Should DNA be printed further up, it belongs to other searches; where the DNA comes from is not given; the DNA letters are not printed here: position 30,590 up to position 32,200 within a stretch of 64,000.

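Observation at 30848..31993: Module 4 has an apparently intact DH but no KR at all (KS-AT-DH-ACP)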

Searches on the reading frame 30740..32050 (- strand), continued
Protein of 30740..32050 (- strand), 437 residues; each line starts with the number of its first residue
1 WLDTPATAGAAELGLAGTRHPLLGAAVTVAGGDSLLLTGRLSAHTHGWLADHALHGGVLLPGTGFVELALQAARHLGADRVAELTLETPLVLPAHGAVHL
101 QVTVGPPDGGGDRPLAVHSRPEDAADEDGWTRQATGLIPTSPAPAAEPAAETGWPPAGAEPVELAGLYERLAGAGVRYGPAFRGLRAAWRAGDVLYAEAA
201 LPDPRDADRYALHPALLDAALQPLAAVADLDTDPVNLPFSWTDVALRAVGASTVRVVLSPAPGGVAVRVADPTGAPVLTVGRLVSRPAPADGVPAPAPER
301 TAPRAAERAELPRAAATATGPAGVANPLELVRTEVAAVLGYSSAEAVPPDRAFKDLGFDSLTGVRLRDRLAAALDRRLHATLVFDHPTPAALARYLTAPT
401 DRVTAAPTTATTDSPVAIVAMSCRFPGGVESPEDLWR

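Call 16: find_homologous_proteins(query=window:30740-32050:-, max_evalue=1e-30)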
Query window:30740-32050:- (437 aa): 377 proteins with E <= 1e-30 among 8000 candidates; the best 120 are listed.
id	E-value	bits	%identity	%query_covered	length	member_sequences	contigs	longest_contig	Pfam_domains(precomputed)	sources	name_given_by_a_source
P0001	3.1e-105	371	49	100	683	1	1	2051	PF00109.33,PF21089.4,PF00550.32,PF14765.13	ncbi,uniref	ncbi:type I polyketide synthase, partial [Streptomyces sp. SID8361]|uniref:beta-ketoacyl synthase N-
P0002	2.9e-102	361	49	100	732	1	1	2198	PF00109.33,PF21089.4,PF00550.32,PF14765.13,PF00108.30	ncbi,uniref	ncbi:beta-ketoacyl synthase N-terminal-like domain-containing protein, partial [Kitasatospora sp. NP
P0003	5.6e-99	351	49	97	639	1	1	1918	PF00109.33,PF21089.4,PF00550.32,PF14765.13,PF00698.27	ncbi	ncbi:beta-ketoacyl synthase N-terminal-like domain-containing protein, partial [Streptomyces sp. NPD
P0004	2.6e-85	306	50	91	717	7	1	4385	PF09277.18,PF21089.4,PF00550.32,PF14765.13,PF00698.27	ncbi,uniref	ncbi:acyltransferase domain-containing protein, partial [Parafrankia sp. Ea1.12]|uniref:acyltransfer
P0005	1.1e-84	303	48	88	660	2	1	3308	PF09277.18,PF00730.32,PF21089.4,PF00550.32,PF14765.13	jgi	-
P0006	4.4e-81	292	55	67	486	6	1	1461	PF21089.4,PF14765.13,PF22953.4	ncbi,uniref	ncbi:polyketide synthase dehydratase domain-containing protein, partial [Kitasatospora aburaviensis]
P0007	2.1e-77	279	45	91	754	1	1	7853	PF21089.4,PF00550.32,PF14765.13,PF00698.27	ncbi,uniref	ncbi:acyltransferase domain-containing protein, partial [Parafrankia sp. FMc2]|uniref:acyltransferas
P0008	1.6e-75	273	55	64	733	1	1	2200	PF21089.4,PF22621.3,PF14765.13,PF00698.27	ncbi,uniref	ncbi:polyketide synthase dehydratase domain-containing protein, partial [Streptomyces sp. SP17BM10]|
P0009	3.5e-75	272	51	66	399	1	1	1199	PF21089.4,PF14765.13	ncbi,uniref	ncbi:polyketide synthase dehydratase domain-containing protein, partial [Kitasatospora sp. NPDC05964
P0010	4.8e-75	272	53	68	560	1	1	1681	PF21089.4,PF14765.13,PF00698.27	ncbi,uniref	ncbi:acyltransferase domain-containing protein, partial [Streptomyces sp. NK08204]|uniref:acyltransf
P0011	5.6e-75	271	54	66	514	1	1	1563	PF21089.4,PF14765.13,PF22953.4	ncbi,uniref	ncbi:polyketide synthase dehydratase domain-containing protein, partial [Streptomyces sp. NK08204]|u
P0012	5.6e-74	268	52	65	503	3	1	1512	PF21089.4,PF14765.13,PF22953.4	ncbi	ncbi:polyketide synthase dehydratase domain-containing protein, partial [Streptomyces sp. 110]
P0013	1.1e-73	267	47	91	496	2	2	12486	PF09277.18,PF21089.4,PF00550.32,PF14765.13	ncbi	ncbi:polyketide synthase dehydratase domain-containing protein, partial [Streptomyces cinereospinus]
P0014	1.2e-73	267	53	64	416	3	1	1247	PF21089.4,PF14765.13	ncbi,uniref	ncbi:beta-ketoacyl synthase, partial [Streptomyces sp. 130]|uniref:polyketide synthase dehydratase d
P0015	1.8e-73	266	54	66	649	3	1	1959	PF21089.4,PF14765.13,PF00698.27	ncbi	ncbi:polyketide synthase dehydratase domain-containing protein, partial [Streptomyces sp. BRA346]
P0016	5.2e-73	265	47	72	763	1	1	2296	PF21089.4,PF14765.13,PF22953.4,PF00698.27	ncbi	ncbi:acyltransferase domain-containing protein, partial [Streptomyces formicae]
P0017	2.0e-72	263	53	63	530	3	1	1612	PF21089.4,PF14765.13,PF00698.27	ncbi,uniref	ncbi:polyketide synthase dehydratase domain-containing protein, partial [Streptomyces sp. DT24]|unir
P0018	2.2e-72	263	41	98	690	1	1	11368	PF00109.33,PF21089.4,PF00550.32,PF14765.13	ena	-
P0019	3.4e-72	262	52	64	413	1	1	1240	PF21089.4,PF14765.13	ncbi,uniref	ncbi:polyketide synthase dehydratase domain-containing protein, partial [Streptomyces pacificus]|uni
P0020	3.4e-72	262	42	92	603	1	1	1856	PF21089.4,PF00550.32,PF14765.13,PF00698.27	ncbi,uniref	ncbi:acyltransferase domain-containing protein, partial [Streptomyces sp. NPDC058534]|uniref:acyltra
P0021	3.6e-72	262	52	66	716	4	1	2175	PF21089.4,PF14765.13,PF22953.4,PF00698.27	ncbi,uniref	ncbi:acyltransferase domain-containing protein, partial [Streptomyces asoensis]|uniref:acyltransfera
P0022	3.8e-72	262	54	67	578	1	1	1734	PF21089.4,PF14765.13,PF22953.4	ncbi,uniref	ncbi:polyketide synthase dehydratase domain-containing protein, partial [Kitasatospora cystarginea]|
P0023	7.2e-72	261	53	66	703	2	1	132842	PF21089.4,PF14765.13,PF22953.4,PF00698.27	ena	-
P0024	1.5e-71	260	54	66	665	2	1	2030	PF21089.4,PF14765.13,PF22953.4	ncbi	ncbi:polyketide synthase dehydratase domain-containing protein, partial [Streptomyces sp. NPDC021098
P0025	1.8e-71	260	50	73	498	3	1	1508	PF21089.4,PF14765.13,PF22953.4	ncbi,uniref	ncbi:polyketide synthase dehydratase domain-containing protein, partial [Streptomyces sp. AB3(2024)]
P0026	1.9e-71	260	53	65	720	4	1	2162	PF08659.17,PF21089.4,PF14765.13,PF00106.32,PF01370.28,PF22953.4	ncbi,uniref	ncbi:SDR family NAD(P)-dependent oxidoreductase, partial [Streptomyces sp. SID486]|uniref:type I pol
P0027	2.1e-71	260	48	67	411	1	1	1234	PF21089.4,PF14765.13,PF22953.4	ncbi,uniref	ncbi:polyketide synthase dehydratase domain-containing protein, partial [Streptomyces sp. NPDC050625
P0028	2.4e-71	260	54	66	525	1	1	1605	PF21089.4,PF14765.13,PF22953.4,PF00698.27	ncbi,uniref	ncbi:polyketide synthase dehydratase domain-containing protein, partial [Streptomyces sp. NPDC001980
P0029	2.8e-71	259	53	64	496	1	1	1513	PF21089.4,PF14765.13,PF22953.4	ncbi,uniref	ncbi:polyketide synthase dehydratase domain-containing protein, partial [Streptomyces sp. NPDC050392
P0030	2.9e-71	259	52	64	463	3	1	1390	PF21089.4,PF14765.13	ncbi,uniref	ncbi:polyketide synthase dehydratase domain-containing protein, partial [Streptomyces sp. NPDC051315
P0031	3.2e-71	259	51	71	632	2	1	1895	PF21089.4,PF14765.13,PF22953.4,PF00698.27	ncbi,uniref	ncbi:polyketide synthase dehydratase domain-containing protein, partial [Kitasatospora cystarginea]|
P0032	5.8e-71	258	50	68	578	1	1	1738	PF21089.4,PF14765.13,PF22953.4,PF00698.27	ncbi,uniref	ncbi:polyketide synthase dehydratase domain-containing protein, partial [Kitasatospora sp. NPDC04872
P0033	8.8e-71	258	55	63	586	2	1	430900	PF21089.4,PF14765.13,PF00698.27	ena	-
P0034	9.4e-71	258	52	67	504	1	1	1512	PF21089.4,PF14765.13,PF22953.4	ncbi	ncbi:polyketide synthase dehydratase domain-containing protein, partial [Streptomyces pimonensis]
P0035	1.4e-70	257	51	66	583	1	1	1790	PF21089.4,PF14765.13,PF00698.27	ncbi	ncbi:polyketide synthase dehydratase domain-containing protein, partial [Streptomyces sp. PmtG]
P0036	1.5e-70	257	51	64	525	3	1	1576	PF21089.4,PF14765.13,PF22953.4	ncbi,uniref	ncbi:polyketide synthase dehydratase domain-containing protein, partial [Streptomyces sp. NPDC058625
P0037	1.8e-70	257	52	67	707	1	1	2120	PF08659.17,PF21089.4,PF14765.13,PF22953.4,PF00698.27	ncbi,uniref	ncbi:SpnB-like Rossmann fold domain-containing protein, partial [Streptomyces longisporoflavus]|unir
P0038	2.9e-70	256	54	64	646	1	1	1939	PF08659.17,PF21089.4,PF14765.13,PF00106.32,PF01370.28,PF22953.4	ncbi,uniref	ncbi:type I polyketide synthase, partial [Streptomyces sp. NBRC 110035]|uniref:type I polyketide syn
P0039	3.1e-70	256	52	64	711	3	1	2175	PF21089.4,PF14765.13,PF00698.27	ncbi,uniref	ncbi:acyltransferase domain-containing protein, partial [Streptomyces sp. NPDC057509]|uniref:acyltra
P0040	3.8e-70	256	44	92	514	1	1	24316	PF09277.18,PF21089.4,PF00550.32,PF14765.13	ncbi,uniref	ncbi:polyketide synthase dehydratase domain-containing protein, partial [Streptomyces nigra]|uniref:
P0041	4.3e-70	255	44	78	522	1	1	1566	PF21089.4,PF14765.13,PF22953.4,PF00698.27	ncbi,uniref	ncbi:polyketide synthase dehydratase domain-containing protein, partial [Streptomyces sp. NPDC058221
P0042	4.9e-70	255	55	62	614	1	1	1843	PF21089.4,PF14765.13,PF00698.27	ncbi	ncbi:MAG TPA: acyltransferase domain-containing protein, partial [Micromonospora sp.]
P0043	5.6e-70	255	51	63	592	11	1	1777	PF21089.4,PF14765.13,PF22953.4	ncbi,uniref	ncbi:polyketide synthase dehydratase domain-containing protein, partial [Streptomyces sp. NPDC057433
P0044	6.0e-70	255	51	65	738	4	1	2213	PF21089.4,PF14765.13,PF08240.18,PF22953.4,PF00698.27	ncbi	ncbi:polyketide synthase dehydratase domain-containing protein, partial [Streptomyces sp. NPDC002143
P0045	1.0e-69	254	50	70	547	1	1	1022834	PF21089.4,PF14765.13,PF00698.27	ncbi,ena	-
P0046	1.1e-69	254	53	65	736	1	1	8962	PF21089.4,PF14765.13,PF22953.4,PF00698.27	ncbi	ncbi:modular polyketide synthase, partial [Amycolatopsis vancoresmycina DSM 44592]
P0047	1.2e-69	254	49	65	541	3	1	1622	PF21089.4,PF14765.13,PF22953.4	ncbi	ncbi:polyketide synthase dehydratase domain-containing protein, partial [Streptomyces sp. NRAIS4]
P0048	1.3e-69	254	54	64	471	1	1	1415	PF21089.4,PF14765.13,PF00698.27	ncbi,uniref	ncbi:polyketide synthase dehydratase domain-containing protein, partial [Streptomyces sp. NPDC006658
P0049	1.5e-69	254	54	62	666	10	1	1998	PF08659.17,PF21089.4,PF14765.13,PF22953.4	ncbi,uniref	ncbi:polyketide synthase dehydratase domain-containing protein, partial [Streptomyces asoensis]|unir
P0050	1.8e-69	253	50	66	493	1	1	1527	PF21089.4,PF14765.13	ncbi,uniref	ncbi:polyketide synthase dehydratase domain-containing protein, partial [Streptomyces sp. AD55]|unir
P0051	1.8e-69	253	54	65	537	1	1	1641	PF08659.17,PF21089.4,PF14765.13,PF22953.4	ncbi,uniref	ncbi:polyketide synthase dehydratase domain-containing protein, partial [Kitasatospora phosalacinea]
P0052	2.5e-69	253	51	67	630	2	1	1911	PF21089.4,PF14765.13,PF22953.4,PF00698.27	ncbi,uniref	ncbi:acyltransferase domain-containing protein, partial [Streptomyces sp. MK37H]|uniref:acyltransfer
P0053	3.1e-69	253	48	75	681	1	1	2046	PF21089.4,PF14765.13,PF22953.4,PF00698.27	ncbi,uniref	ncbi:acyltransferase domain-containing protein, partial [Streptomyces sp. NPDC056730]|uniref:acyltra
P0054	4.3e-69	252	51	64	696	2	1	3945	PF21089.4,PF14765.13,PF00698.27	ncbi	ncbi:acyltransferase domain-containing protein, partial [Streptomyces carpinensis]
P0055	4.6e-69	252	55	66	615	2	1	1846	PF21089.4,PF14765.13,PF00698.27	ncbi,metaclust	ncbi:hypothetical protein VM98_32155, partial [Streptomyces rubellomurinus subsp. indigoferus]|metac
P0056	4.9e-69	252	53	61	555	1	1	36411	PF21089.4,PF14765.13,PF00698.27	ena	-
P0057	6.8e-69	251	51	63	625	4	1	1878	PF21089.4,PF14765.13,PF22953.4,PF00698.27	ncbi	ncbi:polyketide synthase dehydratase domain-containing protein, partial [Streptomyces sp. NPDC006999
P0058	1.1e-68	251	50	66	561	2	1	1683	PF21089.4,PF14765.13,PF22953.4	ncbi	ncbi:polyketide synthase dehydratase domain-containing protein, partial [Streptomyces sp. NPDC000941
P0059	1.4e-68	250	52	64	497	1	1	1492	PF08659.17,PF21089.4,PF14765.13,PF22953.4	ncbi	ncbi:polyketide synthase dehydratase domain-containing protein, partial [Streptomyces sp. NPDC002343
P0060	1.5e-68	250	41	88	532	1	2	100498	PF21089.4,PF00550.32,PF14765.13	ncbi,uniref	ncbi:polyketide synthase dehydratase domain-containing protein, partial [Streptomyces sp. NPDC045251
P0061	1.5e-68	250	50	64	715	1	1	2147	PF21089.4,PF14765.13,PF22953.4,PF00698.27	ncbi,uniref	ncbi:polyketide synthase dehydratase domain-containing protein, partial [Kitasatospora aureofaciens]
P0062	2.2e-68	250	51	63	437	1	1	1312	PF21089.4,PF14765.13,PF22953.4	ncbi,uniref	ncbi:polyketide synthase dehydratase domain-containing protein, partial [Micromonospora sp. DT31]|un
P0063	2.4e-68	250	52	64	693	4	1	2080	PF21089.4,PF14765.13,PF22953.4,PF00698.27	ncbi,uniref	ncbi:polyketide synthase dehydratase domain-containing protein, partial [Streptomyces sp. NPDC014986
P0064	2.9e-68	249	47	71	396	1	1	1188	PF21089.4,PF14765.13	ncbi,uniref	ncbi:polyketide synthase dehydratase domain-containing protein, partial [Streptomyces alanosinicus]|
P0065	3.4e-68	249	52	70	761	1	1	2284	PF08659.17,PF21089.4,PF14765.13,PF22953.4,PF00698.27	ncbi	ncbi:polyketide synthase dehydratase domain-containing protein, partial [Streptomyces sp. G35A]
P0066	4.3e-68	249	51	67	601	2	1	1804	PF08659.17,PF21089.4,PF14765.13,PF22953.4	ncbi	ncbi:type I polyketide synthase, partial [Streptomyces sp. NPDC004050]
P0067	4.4e-68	249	44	83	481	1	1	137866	PF09277.18,PF21089.4,PF00550.32,PF14765.13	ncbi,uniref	ncbi:polyketide synthase dehydratase domain-containing protein [Streptomyces collinus]|uniref:polyke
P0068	6.0e-68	248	54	66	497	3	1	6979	PF21089.4,PF14765.13,PF22953.4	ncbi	ncbi:polyketide synthase dehydratase domain-containing protein, partial [Kitasatospora phosalacinea]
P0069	7.5e-68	248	50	65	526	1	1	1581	PF21089.4,PF14765.13,PF22953.4,PF00698.27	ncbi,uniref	ncbi:polyketide synthase dehydratase domain-containing protein, partial [Streptomyces violaceusniger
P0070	8.6e-68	248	52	64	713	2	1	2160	PF21089.4,PF14765.13,PF00698.27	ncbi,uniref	ncbi:type I polyketide synthase, partial [Streptomyces sp. NPDC001743]|uniref:type I polyketide synt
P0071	8.8e-68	248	47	73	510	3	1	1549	PF21089.4,PF14765.13,PF22953.4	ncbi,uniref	ncbi:polyketide synthase dehydratase domain-containing protein, partial [Streptomyces sp. NPDC058632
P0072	8.8e-68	248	49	70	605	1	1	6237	PF21089.4,PF14765.13,PF22953.4,PF00698.27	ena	-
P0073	9.6e-68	248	49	66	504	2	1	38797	PF21089.4,PF14765.13,PF00698.27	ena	-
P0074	9.9e-68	248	50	67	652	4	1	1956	PF08659.17,PF21089.4,PF14765.13,PF22953.4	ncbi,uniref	ncbi:polyketide synthase dehydratase domain-containing protein, partial [Kitasatospora sp. NPDC09009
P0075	1.2e-67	247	51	65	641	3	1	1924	PF21089.4,PF14765.13,PF22953.4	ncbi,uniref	ncbi:polyketide synthase dehydratase domain-containing protein, partial [Streptomyces lavendulae]|un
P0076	2.6e-67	246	50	64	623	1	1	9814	PF08659.17,PF21089.4,PF14765.13,PF22953.4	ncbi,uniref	ncbi:polyketide synthase dehydratase domain-containing protein, partial [Streptomyces poriferorum]|u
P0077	3.1e-67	246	50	66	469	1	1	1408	PF21089.4,PF14765.13,PF00698.27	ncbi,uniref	ncbi:polyketide synthase dehydratase domain-containing protein, partial [Streptomyces sp. FH025]|uni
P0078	3.2e-67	246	52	63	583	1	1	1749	PF21089.4,PF14765.13,PF22953.4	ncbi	ncbi:polyketide synthase, partial [Streptomyces sp. SID7804]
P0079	3.5e-67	246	49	66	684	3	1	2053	PF21089.4,PF14765.13,PF22953.4,PF00698.27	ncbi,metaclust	ncbi:hypothetical protein VR41_14180, partial [Streptomyces sp. NRRL B-1568]|metaclust:status=active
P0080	5.5e-67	245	54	66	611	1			PF21089.4,PF14765.13,PF00698.27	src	-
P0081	5.7e-67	245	54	65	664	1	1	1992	PF21089.4,PF14765.13,PF00698.27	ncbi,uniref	ncbi:acyltransferase domain-containing protein, partial [Streptomyces sp. CBMA123]|uniref:acyltransf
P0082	6.1e-67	245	50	65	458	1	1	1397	PF21089.4,PF14765.13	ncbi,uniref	ncbi:polyketide synthase dehydratase domain-containing protein, partial [Streptomyces sp. NPDC020801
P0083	6.5e-67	245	44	75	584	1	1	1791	PF21089.4,PF14765.13,PF00698.27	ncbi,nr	ncbi:MAG TPA: acyltransferase domain-containing protein, partial [Pseudonocardiaceae bacterium]|nr:a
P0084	6.8e-67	245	50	65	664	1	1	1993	PF08659.17,PF21089.4,PF14765.13,PF22953.4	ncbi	ncbi:type I polyketide synthase, partial [Streptomyces goshikiensis]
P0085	7.0e-67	245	52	66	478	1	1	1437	PF21089.4,PF14765.13,PF22953.4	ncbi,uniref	ncbi:polyketide synthase dehydratase domain-containing protein, partial [Kitasatospora sp. NPDC10115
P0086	7.9e-67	245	51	63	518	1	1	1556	PF21089.4,PF14765.13,PF00698.27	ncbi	ncbi:MAG TPA: polyketide synthase dehydratase domain-containing protein, partial [Trebonia sp.]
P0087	8.8e-67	244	50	63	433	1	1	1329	PF21089.4,PF14765.13,PF00698.27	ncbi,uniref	ncbi:polyketide synthase dehydratase domain-containing protein, partial [Streptomyces sp. NPDC004728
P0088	1.3e-66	244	51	67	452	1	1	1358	PF21089.4,PF14765.13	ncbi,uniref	ncbi:polyketide synthase dehydratase domain-containing protein, partial [Streptomyces sp. NPDC006668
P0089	1.4e-66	244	53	67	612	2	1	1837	PF21089.4,PF14765.13,PF22953.4,PF00698.27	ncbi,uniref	ncbi:polyketide synthase dehydratase domain-containing protein, partial [Streptomyces asoensis]|unir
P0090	2.3e-66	243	51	66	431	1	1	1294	PF21089.4,PF14765.13,PF22953.4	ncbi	ncbi:polyketide synthase dehydratase domain-containing protein, partial [Streptomyces cellulosae]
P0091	2.4e-66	243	51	63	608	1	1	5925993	PF21089.4,PF14765.13,PF00698.27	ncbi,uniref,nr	ncbi:Acyl transferase domain-containing protein [Thermostaphylospora chromogena]|uniref:Acyl transfe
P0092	2.7e-66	243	52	62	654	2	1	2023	PF21089.4,PF14765.13,PF22953.4,PF00698.27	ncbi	ncbi:polyketide synthase dehydratase domain-containing protein, partial [Kitasatospora sp. NPDC05116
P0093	3.3e-66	243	47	64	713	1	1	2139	PF21089.4,PF14765.13,PF22953.4,PF00698.27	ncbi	ncbi:polyketide synthase dehydratase domain-containing protein, partial [Streptomyces sp. NPDC057748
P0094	4.3e-66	242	52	62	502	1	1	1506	PF21089.4,PF14765.13,PF22953.4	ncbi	ncbi:polyketide synthase dehydratase domain-containing protein, partial [Streptomyces sp. MCAF7]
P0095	4.3e-66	242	51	62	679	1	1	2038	PF08659.17,PF21089.4,PF14765.13,PF00106.32,PF22953.4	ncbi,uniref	ncbi:SDR family NAD(P)-dependent oxidoreductase, partial [Streptomyces sp. NRRL S-87]|uniref:SDR fam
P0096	4.6e-66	242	48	68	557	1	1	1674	PF21089.4,PF14765.13,PF22953.4,PF00698.27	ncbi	ncbi:polyketide synthase dehydratase domain-containing protein, partial [Streptomyces sp. NPDC002587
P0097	4.8e-66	242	49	65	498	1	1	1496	PF21089.4,PF14765.13,PF22953.4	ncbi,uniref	ncbi:polyketide synthase dehydratase domain-containing protein, partial [Streptomyces leeuwenhoekii]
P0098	5.2e-66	242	51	62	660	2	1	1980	PF21089.4,PF14765.13,PF22953.4,PF00698.27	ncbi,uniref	ncbi:polyketide synthase dehydratase domain-containing protein, partial [Streptomyces sp. NPDC018955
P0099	5.6e-66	242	54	63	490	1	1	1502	PF21089.4,PF14765.13,PF22953.4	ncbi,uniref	ncbi:polyketide synthase dehydratase domain-containing protein, partial [Streptomyces sp. NPDC004647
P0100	7.9e-66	241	53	59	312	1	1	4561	PF21089.4,PF14765.13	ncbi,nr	ncbi:MAG TPA: polyketide synthase dehydratase domain-containing protein, partial [Polyangiaceae bact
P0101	8.7e-66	241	46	71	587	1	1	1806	PF21089.4,PF14765.13,PF00698.27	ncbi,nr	ncbi:MAG TPA: acyltransferase domain-containing protein, partial [Pseudonocardiaceae bacterium]|nr:a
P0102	1.2e-65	241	48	69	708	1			PF08659.17,PF21089.4,PF14765.13,PF00106.32,PF01370.28,PF22953.4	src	-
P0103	1.5e-65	240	50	67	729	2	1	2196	PF21089.4,PF14765.13,PF22953.4,PF00698.27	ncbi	ncbi:acyltransferase domain-containing protein, partial [Streptomyces sp. NPDC055107]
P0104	1.7e-65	240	46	68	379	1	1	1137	PF21089.4,PF14765.13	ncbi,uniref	ncbi:polyketide synthase dehydratase domain-containing protein, partial [Streptomyces sp. NPDC058221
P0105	1.8e-65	240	52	66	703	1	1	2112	PF21089.4,PF14765.13,PF08240.18,PF22953.4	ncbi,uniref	ncbi:polyketide synthase dehydratase domain-containing protein, partial [Streptomyces glaucus]|unire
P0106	1.9e-65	240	48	71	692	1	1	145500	PF08659.17,PF21089.4,PF14765.13,PF22953.4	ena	-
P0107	1.9e-65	240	50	62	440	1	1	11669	PF21089.4,PF14765.13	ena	-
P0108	2.1e-65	240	51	65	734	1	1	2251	PF08659.17,PF21089.4,PF14765.13,PF00106.32,PF01370.28,PF22953.4,PF00698.27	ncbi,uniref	ncbi:polyketide synthase dehydratase domain-containing protein, partial [Streptomyces sp. NPDC048663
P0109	2.1e-65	240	49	70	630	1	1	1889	PF21089.4,PF14765.13,PF22953.4,PF00698.27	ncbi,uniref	ncbi:polyketide synthase dehydratase domain-containing protein, partial [Streptosporangium sp. NPDC0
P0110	2.2e-65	240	53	61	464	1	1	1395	PF21089.4,PF14765.13,PF22953.4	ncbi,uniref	ncbi:polyketide synthase dehydratase domain-containing protein, partial [Streptomyces nojiriensis]|u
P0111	2.5e-65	240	51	67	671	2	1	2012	PF21089.4,PF14765.13,PF22953.4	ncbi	ncbi:polyketide synthase dehydratase domain-containing protein, partial [Streptomyces longwoodensis]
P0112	2.6e-65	240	52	68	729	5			PF08659.17,PF21089.4,PF14765.13,PF00106.32,PF01370.28,PF22953.4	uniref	uniref:type I polyketide synthase n=1 Tax=Streptomyces sp. rh45 TaxID=3028726 RepID=UPI003C7E9EED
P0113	3.1e-65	239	49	69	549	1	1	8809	PF21089.4,PF14765.13,PF22953.4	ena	-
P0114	4.1e-65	239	50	65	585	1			PF21089.4,PF14765.13,PF22953.4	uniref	uniref:polyketide synthase dehydratase domain-containing protein n=1 Tax=Streptomyces prasinus TaxID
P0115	4.1e-65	239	48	66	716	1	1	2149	PF21089.4,PF14765.13,PF08240.18,PF22953.4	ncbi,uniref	ncbi:polyketide synthase dehydratase domain-containing protein, partial [Streptomyces sp. NPDC020192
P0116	4.3e-65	239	50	65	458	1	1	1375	PF21089.4,PF14765.13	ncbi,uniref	ncbi:polyketide synthase dehydratase domain-containing protein, partial [Streptomyces sp. NPDC048324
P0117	4.5e-65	239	48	64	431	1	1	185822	PF21089.4,PF14765.13,PF22953.4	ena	-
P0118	4.8e-65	239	49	63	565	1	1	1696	PF21089.4,PF14765.13,PF22953.4,PF00698.27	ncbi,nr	ncbi:MAG TPA: polyketide synthase dehydratase domain-containing protein, partial [Solirubrobacterale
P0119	5.3e-65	239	51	66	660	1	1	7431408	PF21089.4,PF14765.13,PF00698.27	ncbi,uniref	ncbi:acyltransferase domain-containing protein [Streptomyces sp. MS1.HAVA.3]|uniref:Acyltransferase 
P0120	8.0e-65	238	52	64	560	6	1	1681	PF21089.4,PF14765.13,PF22953.4,PF00698.27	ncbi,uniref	ncbi:polyketide synthase dehydratase domain-containing protein, partial [Streptomyces globisporus]|u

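Call 29: find_related_loci(query=window:30740-32050:-, collection=metagenome_contigs, flank=10000)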
Query window:30740-32050:- (437 aa) in metagenome_contigs; peptide patterns used: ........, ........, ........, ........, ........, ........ (x = any residue, [..] = any of these).
465 stretches matched a pattern; 141 encode a relative of the query (tblastn E <= 1e-3); the best 80 are kept; 77 distinct loci.
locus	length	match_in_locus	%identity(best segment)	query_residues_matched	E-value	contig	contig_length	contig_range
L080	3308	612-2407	48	11-437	1e-94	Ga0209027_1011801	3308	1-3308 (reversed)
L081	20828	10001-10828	53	11-288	5e-74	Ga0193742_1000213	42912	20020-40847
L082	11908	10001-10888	48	1-287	4e-73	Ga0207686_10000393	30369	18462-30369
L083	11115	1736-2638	50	1-291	2e-72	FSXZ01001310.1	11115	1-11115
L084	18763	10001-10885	50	1-290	4e-72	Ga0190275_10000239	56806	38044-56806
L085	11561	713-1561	51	1-290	6e-72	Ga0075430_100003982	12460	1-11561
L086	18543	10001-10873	53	1-293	4e-71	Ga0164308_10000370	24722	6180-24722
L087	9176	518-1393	50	1-287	1e-70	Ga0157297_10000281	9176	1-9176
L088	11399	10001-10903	50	1-291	1e-71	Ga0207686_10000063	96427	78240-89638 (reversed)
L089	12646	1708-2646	52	1-289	3e-70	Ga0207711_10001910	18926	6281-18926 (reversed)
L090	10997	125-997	48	1-286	1e-69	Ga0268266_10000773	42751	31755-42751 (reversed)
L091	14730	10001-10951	49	10-317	9e-69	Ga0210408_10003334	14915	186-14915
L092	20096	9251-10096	51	14-287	7e-69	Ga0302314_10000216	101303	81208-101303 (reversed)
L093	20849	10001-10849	49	11-287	2e-68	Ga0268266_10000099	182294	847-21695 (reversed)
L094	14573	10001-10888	53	1-291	4e-68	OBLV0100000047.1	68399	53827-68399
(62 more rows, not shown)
